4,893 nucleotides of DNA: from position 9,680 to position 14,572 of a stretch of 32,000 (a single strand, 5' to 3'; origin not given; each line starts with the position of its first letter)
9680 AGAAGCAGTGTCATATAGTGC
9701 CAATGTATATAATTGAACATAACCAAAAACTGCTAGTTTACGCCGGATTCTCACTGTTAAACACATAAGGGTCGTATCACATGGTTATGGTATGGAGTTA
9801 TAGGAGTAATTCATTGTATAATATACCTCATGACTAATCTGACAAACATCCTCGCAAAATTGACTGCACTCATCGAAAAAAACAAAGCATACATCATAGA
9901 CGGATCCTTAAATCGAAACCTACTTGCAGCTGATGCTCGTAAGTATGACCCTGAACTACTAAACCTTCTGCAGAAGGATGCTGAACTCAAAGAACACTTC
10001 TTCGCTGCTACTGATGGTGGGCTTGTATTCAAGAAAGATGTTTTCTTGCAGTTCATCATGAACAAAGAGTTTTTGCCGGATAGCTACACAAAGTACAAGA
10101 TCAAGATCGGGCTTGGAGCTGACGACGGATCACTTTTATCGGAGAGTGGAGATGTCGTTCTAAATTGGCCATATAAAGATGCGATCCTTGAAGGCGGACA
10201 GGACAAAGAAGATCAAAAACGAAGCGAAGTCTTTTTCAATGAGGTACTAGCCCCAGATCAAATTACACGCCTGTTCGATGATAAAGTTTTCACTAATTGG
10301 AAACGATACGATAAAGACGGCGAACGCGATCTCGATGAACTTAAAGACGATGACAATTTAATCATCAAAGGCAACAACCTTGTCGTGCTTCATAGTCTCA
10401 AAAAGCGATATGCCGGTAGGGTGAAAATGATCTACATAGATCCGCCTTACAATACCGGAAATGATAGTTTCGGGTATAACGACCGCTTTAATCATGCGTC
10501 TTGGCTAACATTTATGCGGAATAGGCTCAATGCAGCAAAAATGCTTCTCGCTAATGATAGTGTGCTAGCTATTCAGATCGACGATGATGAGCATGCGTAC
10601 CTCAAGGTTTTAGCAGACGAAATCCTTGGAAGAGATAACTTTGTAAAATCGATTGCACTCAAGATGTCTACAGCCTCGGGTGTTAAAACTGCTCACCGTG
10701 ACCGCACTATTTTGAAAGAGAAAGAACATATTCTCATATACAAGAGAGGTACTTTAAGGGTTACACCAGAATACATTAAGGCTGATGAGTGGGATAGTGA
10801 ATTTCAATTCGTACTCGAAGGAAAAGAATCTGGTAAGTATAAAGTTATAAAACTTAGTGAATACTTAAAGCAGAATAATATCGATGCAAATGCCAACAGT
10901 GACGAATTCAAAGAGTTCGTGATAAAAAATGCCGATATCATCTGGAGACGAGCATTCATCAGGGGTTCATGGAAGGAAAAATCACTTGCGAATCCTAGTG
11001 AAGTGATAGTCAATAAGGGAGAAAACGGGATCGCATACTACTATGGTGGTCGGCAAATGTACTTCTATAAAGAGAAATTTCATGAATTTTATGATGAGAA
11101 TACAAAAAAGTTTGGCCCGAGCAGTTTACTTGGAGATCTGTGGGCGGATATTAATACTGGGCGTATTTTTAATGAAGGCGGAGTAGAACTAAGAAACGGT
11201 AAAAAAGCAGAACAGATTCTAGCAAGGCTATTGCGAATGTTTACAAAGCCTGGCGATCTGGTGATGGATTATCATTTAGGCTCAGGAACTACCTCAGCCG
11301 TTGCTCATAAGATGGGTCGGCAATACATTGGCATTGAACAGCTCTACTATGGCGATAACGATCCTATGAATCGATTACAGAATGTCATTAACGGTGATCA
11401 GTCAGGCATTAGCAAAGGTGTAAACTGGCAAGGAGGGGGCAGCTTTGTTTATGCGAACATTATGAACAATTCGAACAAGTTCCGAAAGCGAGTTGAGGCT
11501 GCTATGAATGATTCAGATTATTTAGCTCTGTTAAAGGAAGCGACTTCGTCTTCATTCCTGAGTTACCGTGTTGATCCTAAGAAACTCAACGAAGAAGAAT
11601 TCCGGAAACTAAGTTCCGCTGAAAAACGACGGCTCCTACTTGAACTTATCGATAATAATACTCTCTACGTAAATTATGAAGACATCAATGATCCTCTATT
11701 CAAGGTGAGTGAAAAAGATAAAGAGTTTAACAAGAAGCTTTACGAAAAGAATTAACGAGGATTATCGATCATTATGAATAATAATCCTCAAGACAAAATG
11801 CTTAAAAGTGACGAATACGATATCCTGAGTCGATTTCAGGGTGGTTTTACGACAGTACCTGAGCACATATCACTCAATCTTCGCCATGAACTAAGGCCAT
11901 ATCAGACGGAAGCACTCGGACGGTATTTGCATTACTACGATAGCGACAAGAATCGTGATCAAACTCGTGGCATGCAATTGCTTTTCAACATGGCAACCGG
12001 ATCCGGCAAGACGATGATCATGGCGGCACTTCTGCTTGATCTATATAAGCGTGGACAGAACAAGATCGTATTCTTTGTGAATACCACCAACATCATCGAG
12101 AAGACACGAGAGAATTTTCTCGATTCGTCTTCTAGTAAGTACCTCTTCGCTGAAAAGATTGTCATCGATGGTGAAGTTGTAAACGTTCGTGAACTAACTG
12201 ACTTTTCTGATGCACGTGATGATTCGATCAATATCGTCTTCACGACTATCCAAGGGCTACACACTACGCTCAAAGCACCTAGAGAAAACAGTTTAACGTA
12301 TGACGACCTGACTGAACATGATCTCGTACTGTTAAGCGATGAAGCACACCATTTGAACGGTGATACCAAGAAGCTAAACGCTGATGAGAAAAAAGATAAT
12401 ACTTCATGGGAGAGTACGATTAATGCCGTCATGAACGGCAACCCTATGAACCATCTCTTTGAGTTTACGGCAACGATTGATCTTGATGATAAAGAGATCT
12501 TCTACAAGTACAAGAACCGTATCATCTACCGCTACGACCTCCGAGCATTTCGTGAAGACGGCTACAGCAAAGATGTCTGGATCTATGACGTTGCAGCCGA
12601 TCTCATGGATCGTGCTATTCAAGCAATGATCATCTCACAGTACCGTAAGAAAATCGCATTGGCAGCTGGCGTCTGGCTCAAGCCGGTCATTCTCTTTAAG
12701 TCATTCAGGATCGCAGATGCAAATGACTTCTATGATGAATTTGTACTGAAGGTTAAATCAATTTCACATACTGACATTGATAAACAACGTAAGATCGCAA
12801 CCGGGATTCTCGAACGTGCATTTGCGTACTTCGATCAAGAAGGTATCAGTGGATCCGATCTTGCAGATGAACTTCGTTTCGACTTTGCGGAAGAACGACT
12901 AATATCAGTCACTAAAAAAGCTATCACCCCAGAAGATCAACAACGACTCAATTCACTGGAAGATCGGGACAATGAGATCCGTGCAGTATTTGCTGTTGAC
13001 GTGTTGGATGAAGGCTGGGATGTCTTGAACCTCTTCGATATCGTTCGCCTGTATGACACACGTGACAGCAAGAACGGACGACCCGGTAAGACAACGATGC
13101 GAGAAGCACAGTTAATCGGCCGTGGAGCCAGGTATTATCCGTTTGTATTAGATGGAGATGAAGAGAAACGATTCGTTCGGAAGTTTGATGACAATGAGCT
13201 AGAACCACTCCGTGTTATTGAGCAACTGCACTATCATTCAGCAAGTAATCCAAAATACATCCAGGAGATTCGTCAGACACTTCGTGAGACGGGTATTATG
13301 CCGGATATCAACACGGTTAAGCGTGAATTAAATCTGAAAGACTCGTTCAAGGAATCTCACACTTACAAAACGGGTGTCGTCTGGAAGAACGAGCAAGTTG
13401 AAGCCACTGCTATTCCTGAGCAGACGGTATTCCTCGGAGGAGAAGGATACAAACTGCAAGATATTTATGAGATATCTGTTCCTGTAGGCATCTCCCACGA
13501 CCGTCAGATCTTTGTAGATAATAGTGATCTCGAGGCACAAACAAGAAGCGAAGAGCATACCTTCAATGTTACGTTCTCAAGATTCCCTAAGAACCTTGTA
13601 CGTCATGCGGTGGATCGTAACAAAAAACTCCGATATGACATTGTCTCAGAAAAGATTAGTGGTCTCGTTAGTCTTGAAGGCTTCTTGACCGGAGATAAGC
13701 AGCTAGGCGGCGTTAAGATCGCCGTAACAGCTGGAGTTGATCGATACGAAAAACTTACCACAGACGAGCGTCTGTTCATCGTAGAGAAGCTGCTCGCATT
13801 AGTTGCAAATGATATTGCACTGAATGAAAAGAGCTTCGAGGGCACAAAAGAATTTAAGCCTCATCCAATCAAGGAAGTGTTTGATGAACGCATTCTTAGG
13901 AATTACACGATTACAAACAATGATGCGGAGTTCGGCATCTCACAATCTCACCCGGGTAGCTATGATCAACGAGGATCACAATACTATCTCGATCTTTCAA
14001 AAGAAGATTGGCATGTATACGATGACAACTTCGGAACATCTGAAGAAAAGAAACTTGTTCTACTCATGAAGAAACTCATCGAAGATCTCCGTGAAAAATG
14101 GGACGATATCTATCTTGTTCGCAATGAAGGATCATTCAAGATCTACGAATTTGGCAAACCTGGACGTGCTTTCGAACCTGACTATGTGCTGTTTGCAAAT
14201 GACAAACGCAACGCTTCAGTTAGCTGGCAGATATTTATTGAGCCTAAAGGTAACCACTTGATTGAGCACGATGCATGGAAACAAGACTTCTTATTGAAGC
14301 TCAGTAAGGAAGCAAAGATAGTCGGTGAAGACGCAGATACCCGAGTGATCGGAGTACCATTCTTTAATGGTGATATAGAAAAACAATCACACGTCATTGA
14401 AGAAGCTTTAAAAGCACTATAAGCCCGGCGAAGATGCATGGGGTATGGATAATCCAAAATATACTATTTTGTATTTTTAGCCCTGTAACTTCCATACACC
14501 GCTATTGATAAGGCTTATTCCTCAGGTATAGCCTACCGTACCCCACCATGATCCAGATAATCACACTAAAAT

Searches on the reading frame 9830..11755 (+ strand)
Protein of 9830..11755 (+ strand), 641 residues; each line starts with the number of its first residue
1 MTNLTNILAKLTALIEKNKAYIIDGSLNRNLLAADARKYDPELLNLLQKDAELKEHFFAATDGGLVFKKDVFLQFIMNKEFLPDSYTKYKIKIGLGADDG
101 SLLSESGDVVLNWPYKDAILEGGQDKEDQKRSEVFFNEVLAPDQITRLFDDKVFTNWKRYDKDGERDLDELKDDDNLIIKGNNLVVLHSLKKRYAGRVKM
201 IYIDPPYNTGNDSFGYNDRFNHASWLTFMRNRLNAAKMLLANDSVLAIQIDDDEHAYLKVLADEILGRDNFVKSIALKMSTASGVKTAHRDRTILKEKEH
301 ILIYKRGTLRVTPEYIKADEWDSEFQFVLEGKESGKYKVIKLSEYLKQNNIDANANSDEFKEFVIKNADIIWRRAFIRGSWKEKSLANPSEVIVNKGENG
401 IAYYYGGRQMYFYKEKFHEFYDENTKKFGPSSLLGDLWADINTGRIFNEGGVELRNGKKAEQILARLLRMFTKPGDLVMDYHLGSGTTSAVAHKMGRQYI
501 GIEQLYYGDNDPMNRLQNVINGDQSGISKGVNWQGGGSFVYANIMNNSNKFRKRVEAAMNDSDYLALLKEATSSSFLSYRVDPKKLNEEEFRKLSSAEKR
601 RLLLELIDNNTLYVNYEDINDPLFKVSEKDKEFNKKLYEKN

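Call 45: search_protein_families(library=pfam, proteins=[window:9830-11755:+], max_evalue=0.0001)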
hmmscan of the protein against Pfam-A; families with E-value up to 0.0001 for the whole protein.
window:9830-11755:+ (641 aa): 2 families
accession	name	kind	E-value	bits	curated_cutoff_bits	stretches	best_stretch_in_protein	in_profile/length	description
PF01555.25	N6_N4_Mtase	-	4.7e-36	125.3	26.7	1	198-504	1-211/221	DNA methylase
PF12564.13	TypeIII_RM_meth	-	5.9e-19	68.6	25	1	40-95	1-56/56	Type III restriction/modification enzyme methylation subunit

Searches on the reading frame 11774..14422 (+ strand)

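Call 45: search_protein_families(library=pfam, proteins=[window:11774-14422:+], max_evalue=0.0001)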
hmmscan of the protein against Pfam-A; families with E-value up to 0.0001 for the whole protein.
window:11774-14422:+ (882 aa): 3 families
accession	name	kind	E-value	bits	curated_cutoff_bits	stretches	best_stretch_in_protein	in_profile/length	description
PF04851.21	ResIII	-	9.6e-30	104.1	22.5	1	38-235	2-162/164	Type III restriction enzyme, res subunit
PF00270.35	DEAD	-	1.1e-07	32.1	26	1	65-205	13-140/167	DEAD/DEAH box helicase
PF18766.7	SWI2_SNF2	-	2.4e-06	27.8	26.7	1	74-267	26-187/221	SWI2/SNF2 ATPase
